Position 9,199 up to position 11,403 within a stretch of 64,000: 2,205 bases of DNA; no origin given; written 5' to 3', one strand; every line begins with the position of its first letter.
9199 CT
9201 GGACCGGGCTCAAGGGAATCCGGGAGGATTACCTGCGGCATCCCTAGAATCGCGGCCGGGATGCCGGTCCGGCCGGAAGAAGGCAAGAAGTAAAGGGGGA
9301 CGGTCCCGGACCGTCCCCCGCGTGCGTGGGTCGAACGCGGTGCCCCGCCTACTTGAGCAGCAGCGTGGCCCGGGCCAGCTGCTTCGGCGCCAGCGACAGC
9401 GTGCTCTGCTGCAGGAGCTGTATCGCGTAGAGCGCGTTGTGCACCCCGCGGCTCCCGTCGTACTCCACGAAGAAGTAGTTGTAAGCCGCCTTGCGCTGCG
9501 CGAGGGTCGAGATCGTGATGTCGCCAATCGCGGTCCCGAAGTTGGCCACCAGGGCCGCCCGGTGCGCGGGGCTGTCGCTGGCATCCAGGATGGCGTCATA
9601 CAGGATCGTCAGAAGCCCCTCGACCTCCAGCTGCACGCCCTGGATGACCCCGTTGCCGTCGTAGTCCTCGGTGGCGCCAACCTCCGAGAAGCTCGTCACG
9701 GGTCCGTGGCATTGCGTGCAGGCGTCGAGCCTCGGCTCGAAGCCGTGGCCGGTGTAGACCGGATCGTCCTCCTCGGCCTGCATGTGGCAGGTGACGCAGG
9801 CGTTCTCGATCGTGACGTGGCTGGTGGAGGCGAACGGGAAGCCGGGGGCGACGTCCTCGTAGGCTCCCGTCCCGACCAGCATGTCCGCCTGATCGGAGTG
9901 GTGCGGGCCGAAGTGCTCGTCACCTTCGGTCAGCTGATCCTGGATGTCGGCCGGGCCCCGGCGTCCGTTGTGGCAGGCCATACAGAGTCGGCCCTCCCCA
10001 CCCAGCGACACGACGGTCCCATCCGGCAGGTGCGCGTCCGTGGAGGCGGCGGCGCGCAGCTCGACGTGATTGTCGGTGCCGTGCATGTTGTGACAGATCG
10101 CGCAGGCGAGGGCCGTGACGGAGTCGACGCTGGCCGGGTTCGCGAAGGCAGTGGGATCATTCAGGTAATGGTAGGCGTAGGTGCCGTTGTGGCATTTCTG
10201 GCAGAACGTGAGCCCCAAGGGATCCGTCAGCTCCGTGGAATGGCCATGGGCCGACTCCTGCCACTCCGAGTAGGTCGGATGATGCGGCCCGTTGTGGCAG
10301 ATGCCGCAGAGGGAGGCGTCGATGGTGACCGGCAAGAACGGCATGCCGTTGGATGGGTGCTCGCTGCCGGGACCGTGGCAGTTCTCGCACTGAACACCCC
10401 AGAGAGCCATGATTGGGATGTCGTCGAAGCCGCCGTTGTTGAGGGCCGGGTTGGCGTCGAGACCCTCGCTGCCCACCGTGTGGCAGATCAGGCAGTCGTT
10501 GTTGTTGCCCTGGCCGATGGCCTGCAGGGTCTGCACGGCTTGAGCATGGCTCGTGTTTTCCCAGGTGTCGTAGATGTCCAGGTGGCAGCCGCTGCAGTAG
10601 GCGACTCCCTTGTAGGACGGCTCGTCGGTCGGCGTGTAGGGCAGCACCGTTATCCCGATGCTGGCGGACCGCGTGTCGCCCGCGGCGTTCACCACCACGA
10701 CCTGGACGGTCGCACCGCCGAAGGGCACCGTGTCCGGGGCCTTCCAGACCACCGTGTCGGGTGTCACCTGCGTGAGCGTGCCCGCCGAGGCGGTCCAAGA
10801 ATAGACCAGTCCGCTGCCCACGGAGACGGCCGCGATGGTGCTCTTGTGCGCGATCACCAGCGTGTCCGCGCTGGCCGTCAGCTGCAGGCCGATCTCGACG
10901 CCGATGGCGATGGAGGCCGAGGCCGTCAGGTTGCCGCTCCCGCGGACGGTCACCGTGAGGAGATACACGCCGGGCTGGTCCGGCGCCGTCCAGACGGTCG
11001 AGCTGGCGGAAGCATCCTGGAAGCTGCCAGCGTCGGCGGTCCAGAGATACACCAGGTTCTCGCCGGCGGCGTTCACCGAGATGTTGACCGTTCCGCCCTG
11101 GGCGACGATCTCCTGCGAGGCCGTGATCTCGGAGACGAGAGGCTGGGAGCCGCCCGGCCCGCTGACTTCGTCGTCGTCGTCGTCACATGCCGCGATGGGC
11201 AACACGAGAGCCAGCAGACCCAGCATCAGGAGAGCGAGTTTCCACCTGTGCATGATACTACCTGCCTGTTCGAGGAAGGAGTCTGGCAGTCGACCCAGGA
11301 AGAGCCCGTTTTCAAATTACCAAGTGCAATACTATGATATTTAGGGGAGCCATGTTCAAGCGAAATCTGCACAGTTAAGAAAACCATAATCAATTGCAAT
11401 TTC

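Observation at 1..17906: Multiheme cytochrome cluster that looks like a complete extracellular-electron-transfer conduit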

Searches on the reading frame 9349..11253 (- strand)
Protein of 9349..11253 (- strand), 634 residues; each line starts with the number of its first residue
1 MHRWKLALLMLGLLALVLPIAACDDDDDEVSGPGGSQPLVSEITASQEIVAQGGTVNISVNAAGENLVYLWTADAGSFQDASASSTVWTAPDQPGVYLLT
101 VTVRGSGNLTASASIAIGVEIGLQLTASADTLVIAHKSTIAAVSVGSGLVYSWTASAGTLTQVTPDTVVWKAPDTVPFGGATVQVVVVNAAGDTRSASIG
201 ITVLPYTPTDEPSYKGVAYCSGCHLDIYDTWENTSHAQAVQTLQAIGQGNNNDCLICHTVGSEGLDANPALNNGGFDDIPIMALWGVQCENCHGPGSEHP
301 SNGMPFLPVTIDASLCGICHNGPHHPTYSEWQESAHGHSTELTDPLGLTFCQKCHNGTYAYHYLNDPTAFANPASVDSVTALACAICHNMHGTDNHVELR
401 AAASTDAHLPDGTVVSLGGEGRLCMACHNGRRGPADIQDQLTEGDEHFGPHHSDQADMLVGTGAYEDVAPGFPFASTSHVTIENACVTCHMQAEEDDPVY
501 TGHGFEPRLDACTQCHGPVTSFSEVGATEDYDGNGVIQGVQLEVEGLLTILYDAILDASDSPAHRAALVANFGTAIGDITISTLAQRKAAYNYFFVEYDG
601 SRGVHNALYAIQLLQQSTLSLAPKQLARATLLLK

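Call 6: search_protein_families(library=pfam, proteins=[window:9349-11253:-], max_evalue=0.01)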
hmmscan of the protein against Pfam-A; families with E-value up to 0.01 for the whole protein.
window:9349-11253:- (634 aa): 7 families
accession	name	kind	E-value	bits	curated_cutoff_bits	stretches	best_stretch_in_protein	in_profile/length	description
PF14522.11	Cytochrome_C7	-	2.7e-12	46.7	24.8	2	315-389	15-67/67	Cytochrome c7 and related cytochrome c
PF22113.1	Mtrc-MtrF_II-IV_dom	-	4.3e-09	36.6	30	2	311-392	79-167/176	Outer membrane cytochrome MtrC/MtrF-like, domains II/IV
PF13435.11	Cytochrome_C554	-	6.5e-09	37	20.8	1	220-294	2-84/84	Cytochrome c554 and c-prime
PF14537.11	Cytochrom_c3_2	-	1.2e-07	32.5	25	0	479-524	2-41/79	Cytochrome c3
PF00801.26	PKD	-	3e-06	27.6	23.5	1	43-110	4-72/80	PKD domain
PF09699.15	Paired_CXXCH_1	-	4.7e-06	26.6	20.6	0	483-517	5-37/41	Doubled CXXCH motif (Paired_CXXCH_1)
PF22352.2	K319L-like_PKD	-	0.0027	18.1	27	1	63-119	25-84/84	K319L-like, PKD domain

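Call 7: search_protein_families(library=ncbifam, proteins=[window:9349-11253:-], max_evalue=0.01)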
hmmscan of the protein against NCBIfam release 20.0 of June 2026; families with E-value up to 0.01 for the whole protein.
window:9349-11253:- (634 aa): 7 families
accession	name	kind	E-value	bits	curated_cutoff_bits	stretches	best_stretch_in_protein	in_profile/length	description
NF041198.1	UshA_like_PCGU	equivalog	2e-27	96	275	1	210-328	401-516/519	UshA-like (seleno)protein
NF043010.1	Cyt554_Nsmonas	equivalog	3.4e-08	33.1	400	1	211-299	25-121/238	cytochrome c-550 CycA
NF041028.1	decahem_GSU2203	exception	1.1e-07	31.4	325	1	204-266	25-82/317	GSU2203 family decaheme c-type cytochrome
TIGR03508.1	decahem_SO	subfamily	6.8e-07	29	192.2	0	481-524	115-158/258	DmsE family decaheme c-type cytochrome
TIGR04257.1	nanowire_3heme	domain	0.003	17.7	40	0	474-523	15-65/75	c(7)-type cytochrome triheme domain-containing protein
TIGR01905.1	paired_CXXCH_1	subfamily_domain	0.0068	16.3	25.2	0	383-401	8-26/41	doubled CXXCH domain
NF040886.1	cyt_C_like_Sec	equivalog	0.0073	14.9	250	1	219-246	47-74/423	multiheme c-type cytochrome (seleno)protein ExtKL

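Call 32: search_solved_structures(query=window:9349-11253:-, max_evalue=1)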
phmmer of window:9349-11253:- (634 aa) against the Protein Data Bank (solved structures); distinct sequences matched with E-value up to 1: 6.
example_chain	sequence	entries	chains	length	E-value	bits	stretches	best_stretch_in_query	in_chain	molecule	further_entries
6i5b_A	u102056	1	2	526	3.7e-10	42.2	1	242-321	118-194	Uncharacterized protein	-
1bvb_A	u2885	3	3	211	7.7e-05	24.7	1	213-298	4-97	CYTOCHROME C-554 | CYTOCHROME C554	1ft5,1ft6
6qvm_A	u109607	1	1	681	0.0067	18.3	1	254-326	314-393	Multiheme cytochrome cf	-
8rv0_Y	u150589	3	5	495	0.036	15.8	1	287-332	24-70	Octaheme cytochrome c nitrite reductase | Octaheme nitrite c cytochrome c reductase | Octaheme nitrite reductase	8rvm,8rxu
3oue_A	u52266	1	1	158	0.39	12.4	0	313-390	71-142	Cytochrome c family protein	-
2yrl_A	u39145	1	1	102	0.9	11.2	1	67-118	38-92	KIAA1837 protein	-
